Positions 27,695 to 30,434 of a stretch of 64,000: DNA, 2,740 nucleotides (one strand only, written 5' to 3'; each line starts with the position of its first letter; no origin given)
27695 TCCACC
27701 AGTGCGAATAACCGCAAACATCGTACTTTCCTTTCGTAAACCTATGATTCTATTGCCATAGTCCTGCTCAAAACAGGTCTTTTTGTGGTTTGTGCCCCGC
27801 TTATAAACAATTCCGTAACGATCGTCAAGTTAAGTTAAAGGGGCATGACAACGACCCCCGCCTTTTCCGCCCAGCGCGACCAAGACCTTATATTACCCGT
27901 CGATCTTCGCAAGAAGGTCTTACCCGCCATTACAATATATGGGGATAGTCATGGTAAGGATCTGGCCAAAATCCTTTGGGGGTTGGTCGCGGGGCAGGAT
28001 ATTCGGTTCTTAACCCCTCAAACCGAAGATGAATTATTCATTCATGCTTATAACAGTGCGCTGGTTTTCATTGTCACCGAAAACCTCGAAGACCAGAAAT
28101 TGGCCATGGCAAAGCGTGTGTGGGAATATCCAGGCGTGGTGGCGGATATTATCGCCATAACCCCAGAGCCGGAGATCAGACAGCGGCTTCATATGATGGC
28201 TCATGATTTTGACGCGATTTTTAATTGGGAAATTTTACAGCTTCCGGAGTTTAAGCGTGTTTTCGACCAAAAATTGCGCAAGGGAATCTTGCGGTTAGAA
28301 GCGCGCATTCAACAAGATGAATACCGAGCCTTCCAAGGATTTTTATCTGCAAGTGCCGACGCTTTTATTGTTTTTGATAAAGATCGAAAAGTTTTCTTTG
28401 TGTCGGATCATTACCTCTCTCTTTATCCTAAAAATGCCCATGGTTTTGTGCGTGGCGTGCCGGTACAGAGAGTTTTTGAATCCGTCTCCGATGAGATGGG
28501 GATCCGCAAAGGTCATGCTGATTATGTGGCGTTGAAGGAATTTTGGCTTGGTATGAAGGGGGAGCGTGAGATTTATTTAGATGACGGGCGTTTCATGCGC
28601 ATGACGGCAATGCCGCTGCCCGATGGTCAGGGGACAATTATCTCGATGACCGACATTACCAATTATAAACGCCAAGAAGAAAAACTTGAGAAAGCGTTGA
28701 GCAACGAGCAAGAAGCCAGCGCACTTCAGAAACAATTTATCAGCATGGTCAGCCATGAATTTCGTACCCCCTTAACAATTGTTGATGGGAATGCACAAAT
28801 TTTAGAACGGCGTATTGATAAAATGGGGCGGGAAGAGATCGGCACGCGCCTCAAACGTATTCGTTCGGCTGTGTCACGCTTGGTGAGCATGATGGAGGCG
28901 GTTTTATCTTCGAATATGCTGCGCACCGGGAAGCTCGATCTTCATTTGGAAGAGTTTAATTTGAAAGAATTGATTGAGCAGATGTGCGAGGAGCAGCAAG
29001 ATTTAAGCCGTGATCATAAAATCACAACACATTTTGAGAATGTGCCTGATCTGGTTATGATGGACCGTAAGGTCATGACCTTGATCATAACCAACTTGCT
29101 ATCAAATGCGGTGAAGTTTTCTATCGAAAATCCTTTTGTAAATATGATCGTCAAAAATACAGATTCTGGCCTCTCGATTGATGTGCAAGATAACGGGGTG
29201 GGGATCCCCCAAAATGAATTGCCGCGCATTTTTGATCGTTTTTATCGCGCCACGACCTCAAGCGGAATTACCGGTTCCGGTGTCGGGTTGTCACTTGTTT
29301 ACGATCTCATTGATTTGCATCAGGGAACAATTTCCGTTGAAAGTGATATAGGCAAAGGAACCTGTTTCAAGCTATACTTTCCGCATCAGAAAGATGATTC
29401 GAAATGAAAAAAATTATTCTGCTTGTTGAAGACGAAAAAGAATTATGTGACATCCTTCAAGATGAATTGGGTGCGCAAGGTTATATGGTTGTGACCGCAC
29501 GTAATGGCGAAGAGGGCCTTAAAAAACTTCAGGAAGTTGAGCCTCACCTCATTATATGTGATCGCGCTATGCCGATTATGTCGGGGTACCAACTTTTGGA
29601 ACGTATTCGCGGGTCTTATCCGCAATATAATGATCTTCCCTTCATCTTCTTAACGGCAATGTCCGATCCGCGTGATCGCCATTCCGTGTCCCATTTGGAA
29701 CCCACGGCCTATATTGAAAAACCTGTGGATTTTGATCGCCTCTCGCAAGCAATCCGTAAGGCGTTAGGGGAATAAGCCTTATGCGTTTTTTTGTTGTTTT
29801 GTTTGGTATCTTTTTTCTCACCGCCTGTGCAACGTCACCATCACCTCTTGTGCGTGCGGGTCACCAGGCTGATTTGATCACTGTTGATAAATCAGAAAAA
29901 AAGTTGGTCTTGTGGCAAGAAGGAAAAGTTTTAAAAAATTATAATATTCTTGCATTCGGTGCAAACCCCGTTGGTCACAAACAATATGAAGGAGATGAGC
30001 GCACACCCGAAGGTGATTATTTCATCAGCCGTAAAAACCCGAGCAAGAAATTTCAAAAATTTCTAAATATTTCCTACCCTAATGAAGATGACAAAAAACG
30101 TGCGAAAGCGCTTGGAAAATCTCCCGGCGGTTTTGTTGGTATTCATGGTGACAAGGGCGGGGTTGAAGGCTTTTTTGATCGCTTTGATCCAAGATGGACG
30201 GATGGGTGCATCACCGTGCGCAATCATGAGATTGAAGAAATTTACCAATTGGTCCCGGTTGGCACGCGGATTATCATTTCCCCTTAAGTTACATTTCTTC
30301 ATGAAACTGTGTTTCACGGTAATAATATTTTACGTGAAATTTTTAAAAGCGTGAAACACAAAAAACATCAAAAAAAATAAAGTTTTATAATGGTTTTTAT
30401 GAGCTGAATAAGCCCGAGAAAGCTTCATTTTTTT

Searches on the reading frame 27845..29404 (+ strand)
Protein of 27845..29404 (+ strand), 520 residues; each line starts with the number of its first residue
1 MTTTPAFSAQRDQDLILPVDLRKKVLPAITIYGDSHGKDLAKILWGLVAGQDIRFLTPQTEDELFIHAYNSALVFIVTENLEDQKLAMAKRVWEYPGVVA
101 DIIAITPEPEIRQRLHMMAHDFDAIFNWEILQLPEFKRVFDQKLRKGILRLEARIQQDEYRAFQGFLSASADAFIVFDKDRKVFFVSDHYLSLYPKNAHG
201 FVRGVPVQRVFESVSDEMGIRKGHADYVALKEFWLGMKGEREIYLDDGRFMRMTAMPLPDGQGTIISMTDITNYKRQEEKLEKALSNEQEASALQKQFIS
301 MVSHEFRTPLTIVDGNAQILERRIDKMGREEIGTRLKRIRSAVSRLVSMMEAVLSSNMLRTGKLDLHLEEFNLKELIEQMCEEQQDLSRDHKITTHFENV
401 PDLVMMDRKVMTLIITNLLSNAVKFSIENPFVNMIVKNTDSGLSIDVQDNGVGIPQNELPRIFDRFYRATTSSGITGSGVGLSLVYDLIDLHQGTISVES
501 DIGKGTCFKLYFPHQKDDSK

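Call 9: search_protein_families(library=pfam, proteins=[window:27845-29404:+], max_evalue=0.001)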
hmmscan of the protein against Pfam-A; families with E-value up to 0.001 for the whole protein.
window:27845-29404:+ (520 aa): 3 families
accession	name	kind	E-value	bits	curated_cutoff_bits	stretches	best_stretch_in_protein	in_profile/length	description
PF02518.31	HATPase_c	-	1.9e-26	93.1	26.4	1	407-515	2-110/111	Histidine kinase-, DNA gyrase B-, and HSP90-like ATPase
PF00512.31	HisKA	-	8.5e-11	42.2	26.9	1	295-356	2-60/66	His Kinase A (phospho-acceptor) domain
PF12860.13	PAS_7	-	7.7e-09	36.1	27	1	172-279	6-115/115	PAS fold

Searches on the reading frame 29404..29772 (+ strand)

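Call 9: search_protein_families(library=pfam, proteins=[window:29404-29772:+], max_evalue=0.001)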
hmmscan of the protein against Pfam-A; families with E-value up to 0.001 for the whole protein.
window:29404-29772:+ (123 aa): 1 family
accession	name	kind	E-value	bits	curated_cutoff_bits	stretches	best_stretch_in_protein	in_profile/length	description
PF00072.30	Response_reg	-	6.3e-23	81.5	30.2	1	5-118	1-111/111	Response regulator receiver domain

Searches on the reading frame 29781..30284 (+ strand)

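Call 9: search_protein_families(library=pfam, proteins=[window:29781-30284:+], max_evalue=0.001)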
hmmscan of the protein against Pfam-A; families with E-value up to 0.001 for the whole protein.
window:29781-30284:+ (168 aa): 1 family
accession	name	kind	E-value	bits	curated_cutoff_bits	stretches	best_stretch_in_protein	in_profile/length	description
PF03734.19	YkuD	-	8e-19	69.1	23.4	1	32-166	3-146/146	L,D-transpeptidase catalytic domain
